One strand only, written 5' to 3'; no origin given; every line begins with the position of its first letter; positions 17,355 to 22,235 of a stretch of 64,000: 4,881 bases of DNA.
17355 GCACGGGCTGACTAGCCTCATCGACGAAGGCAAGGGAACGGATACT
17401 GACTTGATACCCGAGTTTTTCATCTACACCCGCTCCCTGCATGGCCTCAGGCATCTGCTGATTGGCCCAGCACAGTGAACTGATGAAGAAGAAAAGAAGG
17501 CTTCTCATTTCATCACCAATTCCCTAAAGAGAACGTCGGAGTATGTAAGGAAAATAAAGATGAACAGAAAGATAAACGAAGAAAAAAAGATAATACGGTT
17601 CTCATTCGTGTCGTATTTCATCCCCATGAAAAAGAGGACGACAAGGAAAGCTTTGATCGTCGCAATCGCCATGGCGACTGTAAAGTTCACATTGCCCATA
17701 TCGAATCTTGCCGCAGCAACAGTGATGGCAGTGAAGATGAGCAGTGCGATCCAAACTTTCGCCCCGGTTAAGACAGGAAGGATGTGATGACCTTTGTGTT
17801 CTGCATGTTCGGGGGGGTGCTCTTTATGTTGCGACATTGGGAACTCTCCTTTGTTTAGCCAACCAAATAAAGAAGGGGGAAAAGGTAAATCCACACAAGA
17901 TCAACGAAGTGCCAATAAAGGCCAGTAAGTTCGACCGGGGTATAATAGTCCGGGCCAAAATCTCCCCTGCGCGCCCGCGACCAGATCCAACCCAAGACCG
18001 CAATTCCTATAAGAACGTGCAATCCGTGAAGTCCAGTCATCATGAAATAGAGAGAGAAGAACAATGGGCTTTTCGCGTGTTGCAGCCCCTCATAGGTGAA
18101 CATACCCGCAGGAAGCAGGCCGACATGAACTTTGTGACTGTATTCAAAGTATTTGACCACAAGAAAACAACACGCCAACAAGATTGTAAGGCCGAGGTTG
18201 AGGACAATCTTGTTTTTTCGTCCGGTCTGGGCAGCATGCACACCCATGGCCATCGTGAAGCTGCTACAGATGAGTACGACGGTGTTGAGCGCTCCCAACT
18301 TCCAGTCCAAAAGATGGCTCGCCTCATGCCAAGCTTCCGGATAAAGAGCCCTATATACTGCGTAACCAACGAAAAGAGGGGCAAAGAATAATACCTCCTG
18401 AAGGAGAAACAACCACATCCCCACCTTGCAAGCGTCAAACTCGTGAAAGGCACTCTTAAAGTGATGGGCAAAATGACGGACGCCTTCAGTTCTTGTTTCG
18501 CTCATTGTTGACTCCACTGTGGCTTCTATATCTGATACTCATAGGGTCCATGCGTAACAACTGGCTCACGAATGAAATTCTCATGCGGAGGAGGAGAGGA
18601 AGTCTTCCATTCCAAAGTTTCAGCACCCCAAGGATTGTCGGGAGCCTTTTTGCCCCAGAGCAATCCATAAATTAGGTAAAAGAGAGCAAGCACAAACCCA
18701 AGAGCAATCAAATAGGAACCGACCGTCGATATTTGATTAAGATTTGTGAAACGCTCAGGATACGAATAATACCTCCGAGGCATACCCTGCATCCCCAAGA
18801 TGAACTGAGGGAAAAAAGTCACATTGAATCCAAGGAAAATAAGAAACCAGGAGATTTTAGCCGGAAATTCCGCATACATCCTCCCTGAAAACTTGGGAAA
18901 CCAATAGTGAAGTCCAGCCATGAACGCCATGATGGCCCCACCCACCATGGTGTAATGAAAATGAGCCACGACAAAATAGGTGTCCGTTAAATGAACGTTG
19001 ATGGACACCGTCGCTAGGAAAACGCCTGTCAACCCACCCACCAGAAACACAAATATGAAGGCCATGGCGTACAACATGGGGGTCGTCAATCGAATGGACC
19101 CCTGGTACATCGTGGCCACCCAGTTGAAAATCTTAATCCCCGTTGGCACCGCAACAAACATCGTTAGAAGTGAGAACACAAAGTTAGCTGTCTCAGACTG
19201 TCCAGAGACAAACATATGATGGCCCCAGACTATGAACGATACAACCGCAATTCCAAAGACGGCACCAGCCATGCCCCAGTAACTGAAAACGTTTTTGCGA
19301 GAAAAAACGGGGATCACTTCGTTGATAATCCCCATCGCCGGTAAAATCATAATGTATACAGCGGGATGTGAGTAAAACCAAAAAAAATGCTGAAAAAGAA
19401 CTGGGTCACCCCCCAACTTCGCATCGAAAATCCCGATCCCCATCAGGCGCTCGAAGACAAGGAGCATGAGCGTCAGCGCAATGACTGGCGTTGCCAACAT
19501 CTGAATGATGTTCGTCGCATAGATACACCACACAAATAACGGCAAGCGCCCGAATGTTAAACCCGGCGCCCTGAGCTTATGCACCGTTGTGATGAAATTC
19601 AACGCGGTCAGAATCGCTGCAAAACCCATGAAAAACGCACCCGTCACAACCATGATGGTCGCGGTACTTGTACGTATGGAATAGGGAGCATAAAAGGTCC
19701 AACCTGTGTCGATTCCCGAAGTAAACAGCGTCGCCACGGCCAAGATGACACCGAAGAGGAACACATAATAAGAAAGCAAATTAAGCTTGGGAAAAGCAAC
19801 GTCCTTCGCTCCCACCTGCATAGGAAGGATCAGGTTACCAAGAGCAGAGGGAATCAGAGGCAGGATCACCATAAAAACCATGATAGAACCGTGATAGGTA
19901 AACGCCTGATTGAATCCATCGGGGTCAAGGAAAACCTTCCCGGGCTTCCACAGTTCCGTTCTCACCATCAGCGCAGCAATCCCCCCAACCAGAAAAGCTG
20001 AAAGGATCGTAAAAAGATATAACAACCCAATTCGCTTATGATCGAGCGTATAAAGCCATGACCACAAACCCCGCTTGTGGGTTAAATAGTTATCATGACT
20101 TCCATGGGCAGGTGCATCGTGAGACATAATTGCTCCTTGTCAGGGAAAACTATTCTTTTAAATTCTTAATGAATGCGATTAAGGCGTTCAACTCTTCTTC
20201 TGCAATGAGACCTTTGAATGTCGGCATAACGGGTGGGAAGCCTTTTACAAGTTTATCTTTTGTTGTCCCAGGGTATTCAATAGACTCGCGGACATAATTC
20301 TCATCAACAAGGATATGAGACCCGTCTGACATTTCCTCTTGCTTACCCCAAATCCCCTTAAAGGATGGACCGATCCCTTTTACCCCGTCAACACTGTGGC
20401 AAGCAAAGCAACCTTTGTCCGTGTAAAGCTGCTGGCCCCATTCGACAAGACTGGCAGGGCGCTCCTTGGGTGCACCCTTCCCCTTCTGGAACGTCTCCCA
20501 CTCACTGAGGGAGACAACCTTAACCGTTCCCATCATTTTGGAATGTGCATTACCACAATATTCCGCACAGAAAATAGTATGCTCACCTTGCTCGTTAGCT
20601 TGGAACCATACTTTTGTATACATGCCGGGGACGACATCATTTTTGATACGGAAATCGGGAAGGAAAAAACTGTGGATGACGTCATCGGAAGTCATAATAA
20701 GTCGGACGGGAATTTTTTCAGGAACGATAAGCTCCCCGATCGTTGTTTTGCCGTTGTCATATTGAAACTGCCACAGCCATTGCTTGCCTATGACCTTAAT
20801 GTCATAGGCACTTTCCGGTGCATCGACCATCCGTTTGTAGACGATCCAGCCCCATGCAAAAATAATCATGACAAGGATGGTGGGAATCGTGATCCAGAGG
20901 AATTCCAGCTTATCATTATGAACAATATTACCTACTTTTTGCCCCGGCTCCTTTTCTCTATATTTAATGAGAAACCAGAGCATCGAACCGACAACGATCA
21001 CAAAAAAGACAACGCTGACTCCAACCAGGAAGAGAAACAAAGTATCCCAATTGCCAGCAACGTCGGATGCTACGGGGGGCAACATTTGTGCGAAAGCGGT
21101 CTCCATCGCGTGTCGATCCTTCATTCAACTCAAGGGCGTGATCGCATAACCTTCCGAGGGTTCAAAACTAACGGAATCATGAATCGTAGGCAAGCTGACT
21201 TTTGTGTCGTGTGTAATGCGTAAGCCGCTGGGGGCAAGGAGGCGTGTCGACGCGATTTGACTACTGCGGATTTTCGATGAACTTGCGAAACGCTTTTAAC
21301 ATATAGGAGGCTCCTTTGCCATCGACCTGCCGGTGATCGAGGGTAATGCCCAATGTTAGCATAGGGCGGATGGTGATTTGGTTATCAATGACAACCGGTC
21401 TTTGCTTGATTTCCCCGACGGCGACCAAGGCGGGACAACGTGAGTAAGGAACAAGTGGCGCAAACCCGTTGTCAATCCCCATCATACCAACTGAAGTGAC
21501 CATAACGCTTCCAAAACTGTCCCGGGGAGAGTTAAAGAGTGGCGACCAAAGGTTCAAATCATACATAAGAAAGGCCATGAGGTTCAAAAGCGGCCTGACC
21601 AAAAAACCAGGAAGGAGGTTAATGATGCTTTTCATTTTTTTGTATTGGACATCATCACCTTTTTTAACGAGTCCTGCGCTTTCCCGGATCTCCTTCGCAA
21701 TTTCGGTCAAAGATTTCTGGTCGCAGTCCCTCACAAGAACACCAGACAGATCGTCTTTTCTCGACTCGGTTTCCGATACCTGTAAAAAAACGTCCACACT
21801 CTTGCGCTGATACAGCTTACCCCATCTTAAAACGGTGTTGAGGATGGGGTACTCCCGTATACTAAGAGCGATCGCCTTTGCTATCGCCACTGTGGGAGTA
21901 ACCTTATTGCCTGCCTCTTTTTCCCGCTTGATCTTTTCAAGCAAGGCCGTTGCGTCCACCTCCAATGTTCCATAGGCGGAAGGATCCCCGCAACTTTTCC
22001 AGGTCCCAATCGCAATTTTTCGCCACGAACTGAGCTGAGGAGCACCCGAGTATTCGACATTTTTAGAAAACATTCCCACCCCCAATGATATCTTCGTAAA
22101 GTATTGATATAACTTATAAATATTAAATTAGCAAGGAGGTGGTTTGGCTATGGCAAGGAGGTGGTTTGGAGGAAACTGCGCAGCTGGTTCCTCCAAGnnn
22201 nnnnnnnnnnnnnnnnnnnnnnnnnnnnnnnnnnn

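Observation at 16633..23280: Cyc2-like fused cytochrome-porin gene co-directional with a caa3-type coxBACD-sco1 operon (rus-operon-like layout)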

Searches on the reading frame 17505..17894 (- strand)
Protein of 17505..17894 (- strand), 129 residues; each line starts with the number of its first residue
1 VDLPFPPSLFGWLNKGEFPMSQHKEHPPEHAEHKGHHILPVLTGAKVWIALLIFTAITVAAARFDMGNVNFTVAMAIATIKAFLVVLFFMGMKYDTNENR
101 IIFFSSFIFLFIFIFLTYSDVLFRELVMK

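Call 3: search_protein_families(library=pfam, proteins=[window:17505-17894:-], max_evalue=0.01)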
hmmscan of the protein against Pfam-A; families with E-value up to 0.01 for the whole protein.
window:17505-17894:- (129 aa): 1 family
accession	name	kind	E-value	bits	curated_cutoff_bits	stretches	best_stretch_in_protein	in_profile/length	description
PF03626.19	COX4_pro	-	1.2e-15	58.1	28.9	1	46-114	2-71/72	Prokaryotic Cytochrome C oxidase subunit IV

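Call 4: search_protein_families(library=ncbifam, proteins=[window:17505-17894:-], max_evalue=0.01)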
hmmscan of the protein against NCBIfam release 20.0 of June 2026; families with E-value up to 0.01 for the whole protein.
window:17505-17894:- (129 aa): 1 family
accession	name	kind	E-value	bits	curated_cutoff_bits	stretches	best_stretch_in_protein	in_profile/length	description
TIGR02229.1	caa3_sub_IV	subfamily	1.3e-22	80.3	37.25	1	36-124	2-92/92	caa(3)-type oxidase, subunit IV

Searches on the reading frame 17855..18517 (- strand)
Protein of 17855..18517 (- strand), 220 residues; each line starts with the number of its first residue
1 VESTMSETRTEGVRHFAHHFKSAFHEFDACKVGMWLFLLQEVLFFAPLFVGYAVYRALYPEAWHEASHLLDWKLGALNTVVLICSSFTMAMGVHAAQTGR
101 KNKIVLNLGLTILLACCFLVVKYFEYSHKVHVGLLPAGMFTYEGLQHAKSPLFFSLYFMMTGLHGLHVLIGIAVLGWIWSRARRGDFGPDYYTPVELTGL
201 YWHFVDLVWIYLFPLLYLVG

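Call 3: search_protein_families(library=pfam, proteins=[window:17855-18517:-], max_evalue=0.01)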
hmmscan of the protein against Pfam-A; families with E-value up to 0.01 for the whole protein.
window:17855-18517:- (220 aa): 1 family
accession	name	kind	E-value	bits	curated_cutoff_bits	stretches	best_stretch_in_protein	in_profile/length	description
PF00510.24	COX3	-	5.4e-21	76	23.8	1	28-218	74-255/258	Cytochrome c oxidase subunit III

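Call 4: search_protein_families(library=ncbifam, proteins=[window:17855-18517:-], max_evalue=0.01)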
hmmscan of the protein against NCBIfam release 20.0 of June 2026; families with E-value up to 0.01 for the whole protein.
window:17855-18517:- (220 aa): 4 families
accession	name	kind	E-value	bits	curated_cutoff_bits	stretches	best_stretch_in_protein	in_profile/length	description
NF050119.1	aa3_CtaE_Actin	exception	3.6e-34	118.7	190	1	28-219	9-189/190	aa3-type cytochrome oxidase subunit III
TIGR02842.1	CyoC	equivalog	3.4e-28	99.2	223.75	1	32-220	3-178/180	cytochrome o ubiquinol oxidase subunit III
TIGR02897.1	QoxC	equivalog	2.3e-23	83.3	239.9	1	29-220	9-188/190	cytochrome aa3 quinol oxidase subunit III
NF007944.0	PRK10663.1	equivalog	2.1e-21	76.7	340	1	14-220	7-202/204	cytochrome o ubiquinol oxidase subunit III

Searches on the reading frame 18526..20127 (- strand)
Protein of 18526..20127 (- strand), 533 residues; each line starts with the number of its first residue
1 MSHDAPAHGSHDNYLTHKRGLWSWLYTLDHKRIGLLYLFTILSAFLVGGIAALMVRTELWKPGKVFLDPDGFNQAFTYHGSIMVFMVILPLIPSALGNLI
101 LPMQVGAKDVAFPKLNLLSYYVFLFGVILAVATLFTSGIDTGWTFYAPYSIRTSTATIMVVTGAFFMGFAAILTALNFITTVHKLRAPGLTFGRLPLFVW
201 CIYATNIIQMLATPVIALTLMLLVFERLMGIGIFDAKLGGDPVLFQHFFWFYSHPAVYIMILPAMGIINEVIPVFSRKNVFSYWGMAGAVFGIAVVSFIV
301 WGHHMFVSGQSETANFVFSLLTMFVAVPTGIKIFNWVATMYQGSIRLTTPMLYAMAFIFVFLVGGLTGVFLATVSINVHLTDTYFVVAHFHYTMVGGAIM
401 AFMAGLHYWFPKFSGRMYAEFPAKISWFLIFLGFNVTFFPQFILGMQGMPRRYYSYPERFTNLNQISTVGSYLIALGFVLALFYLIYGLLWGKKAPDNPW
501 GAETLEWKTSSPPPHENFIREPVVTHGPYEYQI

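Call 3: search_protein_families(library=pfam, proteins=[window:18526-20127:-], max_evalue=0.01)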
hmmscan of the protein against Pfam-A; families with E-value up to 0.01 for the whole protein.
window:18526-20127:- (533 aa): 1 family
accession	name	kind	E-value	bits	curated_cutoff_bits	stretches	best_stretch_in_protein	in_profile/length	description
PF00115.25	COX1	-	3.3e-146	488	34.8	1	32-472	1-435/436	Cytochrome C and Quinol oxidase polypeptide I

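Call 4: search_protein_families(library=ncbifam, proteins=[window:18526-20127:-], max_evalue=0.01)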
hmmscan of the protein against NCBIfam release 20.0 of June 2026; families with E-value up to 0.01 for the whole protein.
window:18526-20127:- (533 aa): 6 families
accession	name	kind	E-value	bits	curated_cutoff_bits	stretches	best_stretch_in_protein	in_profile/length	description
TIGR02891.1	CtaD_CoxA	equivalog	2.2e-202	673.2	670.75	1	24-524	1-504/504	cytochrome c oxidase subunit I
NF050116.1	cyt_aa3_Actin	exception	1.3e-159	532.4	880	1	24-523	2-506/522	aa3-type cytochrome oxidase subunit I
TIGR02882.1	QoxB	equivalog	9.4e-142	473.7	1015.5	1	21-525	40-551/643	cytochrome aa3 quinol oxidase subunit I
TIGR02843.1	CyoB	equivalog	1.9e-131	439.6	1020.35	1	19-525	41-558/646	cytochrome o ubiquinol oxidase subunit I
NF011592.0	PRK15017.1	equivalog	1.2e-109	368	1271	1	14-524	37-558/663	cytochrome o ubiquinol oxidase subunit I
NF041075.1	quin_ox_SoxB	equivalog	8.1e-21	74.5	700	1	45-489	8-454/468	proton pump complex quinol oxidase subunit SoxB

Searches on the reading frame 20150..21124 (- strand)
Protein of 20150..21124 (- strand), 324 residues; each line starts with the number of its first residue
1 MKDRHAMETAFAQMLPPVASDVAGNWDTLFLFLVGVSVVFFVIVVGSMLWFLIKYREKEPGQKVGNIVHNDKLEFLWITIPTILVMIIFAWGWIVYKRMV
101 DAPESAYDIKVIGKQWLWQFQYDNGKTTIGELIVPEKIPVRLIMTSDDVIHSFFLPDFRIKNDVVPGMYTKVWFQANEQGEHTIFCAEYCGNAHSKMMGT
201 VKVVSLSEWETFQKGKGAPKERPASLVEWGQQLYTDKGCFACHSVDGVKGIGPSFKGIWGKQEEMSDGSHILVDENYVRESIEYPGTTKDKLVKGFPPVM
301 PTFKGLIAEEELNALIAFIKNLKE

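Call 3: search_protein_families(library=pfam, proteins=[window:20150-21124:-], max_evalue=0.01)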
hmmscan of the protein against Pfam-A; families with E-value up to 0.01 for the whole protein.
window:20150-21124:- (324 aa): 6 families
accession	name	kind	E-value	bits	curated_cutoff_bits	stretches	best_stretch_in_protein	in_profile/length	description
PF00116.26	COX2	-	2.4e-18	66.6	22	1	131-202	47-118/120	Cytochrome C oxidase subunit II, periplasmic domain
PF00034.26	Cytochrom_C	-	2.2e-09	38.9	21.3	1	228-323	2-90/90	Cytochrome c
PF02790.20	COX2_TM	-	1.5e-07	31.9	22.8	1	12-88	5-81/88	Cytochrome C oxidase subunit II, transmembrane domain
PF13473.12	Cupredoxin_1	-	2.1e-05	24.9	27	1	121-195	26-100/104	Cupredoxin-like domain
PF13442.11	Cytochrome_CBB3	-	3e-05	24.7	27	1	230-319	6-68/68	Cytochrome C oxidase, cbb3-type, subunit III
PF02433.20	FixO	-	0.0019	18.2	29.6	0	226-244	48-67/219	Cytochrome C oxidase, mono-heme subunit/FixO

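Call 4: search_protein_families(library=ncbifam, proteins=[window:20150-21124:-], max_evalue=0.01)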
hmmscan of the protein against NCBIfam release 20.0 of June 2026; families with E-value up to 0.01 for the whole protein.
window:20150-21124:- (324 aa): 13 families
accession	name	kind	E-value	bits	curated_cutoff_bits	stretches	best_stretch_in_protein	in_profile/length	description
TIGR02866.1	CoxB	equivalog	1.3e-54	184.8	147.7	1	21-212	4-200/202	cytochrome c oxidase subunit II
NF050117.1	aa3_CtaC_Actin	exception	4.6e-33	114.5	250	1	19-211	30-240/244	aa3-type cytochrome oxidase subunit II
TIGR01433.1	CyoA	equivalog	8e-21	74.5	266.2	1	23-205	25-214/226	ubiquinol oxidase subunit II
NF007816.0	PRK10525.1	equivalog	3.7e-20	72.3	511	1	28-214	42-233/318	cytochrome o ubiquinol oxidase subunit II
TIGR01432.1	QOXA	equivalog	1.2e-15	57.5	240.95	1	22-213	25-223/227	cytochrome aa3 quinol oxidase subunit II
NF041074.2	quin_ox_SoxA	equivalog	8.9e-10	38.6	110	1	133-204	79-154/154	proton pump complex quinol oxidase subunit SoxA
TIGR04246.1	nitrous_NosZ_Gp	equivalog_domain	6.8e-07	27.9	625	1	146-203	519-576/578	Sec-dependent nitrous-oxide reductase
TIGR04244.1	nitrous_NosZ_RR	equivalog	0.00011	20.9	625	1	146-201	569-624/627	TAT-dependent nitrous-oxide reductase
NF052460.1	L-NosZ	equivalog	0.00045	18.8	700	1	144-203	416-478/480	clade III lactonase-type nitrous-oxide reductase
NF011055.0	PRK14487.1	subfamily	0.0027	17.2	218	0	223-244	51-73/212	cbb3-type cytochrome c oxidase subunit II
TIGR04485.1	thiosulf_SoxX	equivalog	0.0028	18.3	61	1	239-321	5-77/78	sulfur oxidation c-type cytochrome SoxX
TIGR00782.1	ccoP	equivalog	0.0071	15.7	179.95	0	222-322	198-281/285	cytochrome-c oxidase, cbb3-type subunit III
TIGR04494.1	c550_PedF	equivalog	0.009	15.9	122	0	224-321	48-129/133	cytochrome c-550 PedF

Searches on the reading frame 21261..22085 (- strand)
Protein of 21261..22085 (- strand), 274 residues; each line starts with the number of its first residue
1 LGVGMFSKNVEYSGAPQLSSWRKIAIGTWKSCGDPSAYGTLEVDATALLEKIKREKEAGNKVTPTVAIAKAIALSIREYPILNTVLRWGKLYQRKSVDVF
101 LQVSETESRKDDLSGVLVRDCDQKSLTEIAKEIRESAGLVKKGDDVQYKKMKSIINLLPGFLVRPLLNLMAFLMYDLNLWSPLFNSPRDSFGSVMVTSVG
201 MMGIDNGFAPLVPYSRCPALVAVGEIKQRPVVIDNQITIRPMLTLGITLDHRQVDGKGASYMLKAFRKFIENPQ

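Call 3: search_protein_families(library=pfam, proteins=[window:21261-22085:-], max_evalue=0.01)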
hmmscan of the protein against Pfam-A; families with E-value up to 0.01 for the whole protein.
window:21261-22085:- (274 aa): 1 family
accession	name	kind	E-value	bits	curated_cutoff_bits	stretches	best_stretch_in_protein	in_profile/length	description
PF00198.28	2-oxoacid_dh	-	1.7e-29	103.3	23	2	192-274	148-228/232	2-oxoacid dehydrogenases acyltransferase (catalytic domain)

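Call 4: search_protein_families(library=ncbifam, proteins=[window:21261-22085:-], max_evalue=0.01)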
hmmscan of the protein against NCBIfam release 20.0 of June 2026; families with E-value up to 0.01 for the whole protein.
window:21261-22085:- (274 aa): 8 families
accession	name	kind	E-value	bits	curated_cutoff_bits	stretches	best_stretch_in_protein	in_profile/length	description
TIGR01347.1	sucB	equivalog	1.2e-17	64.2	378.65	2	219-274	343-398/404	dihydrolipoyllysine-residue succinyltransferase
NF004309.0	PRK05704.1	equivalog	1.4e-17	64.2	449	2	219-274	347-402/408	2-oxoglutarate dehydrogenase complex dihydrolipoyllysine-residue succinyltransferase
TIGR01349.1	PDHac_trf_mito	equivalog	1.7e-17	63.7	445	2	192-273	350-432/437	pyruvate dehydrogenase complex dihydrolipoamide acetyltransferase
NF008814.0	PRK11854.1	equivalog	1.5e-13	50.1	722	2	193-271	554-630/637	pyruvate dehydrogenase complex dihydrolipoyllysine-residue acetyltransferase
NF011416.0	PRK14843.1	equivalog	4e-13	49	429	1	195-273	266-342/347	dihydrolipoamide acetyltransferase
TIGR01348.1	PDHac_trf_long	equivalog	8.1e-11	41.2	552.1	2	50-138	403-488/587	dihydrolipoyllysine-residue acetyltransferase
NF008815.0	PRK11857.1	equivalog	3e-08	33.5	378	1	194-273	225-302/308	dihydrolipoamide acetyltransferase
TIGR02927.1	SucB_Actino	equivalog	1.2e-05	24.4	423.45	1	218-272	511-570/579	2-oxoglutarate dehydrogenase, E2 component, dihydrolipoamide succinyltransferase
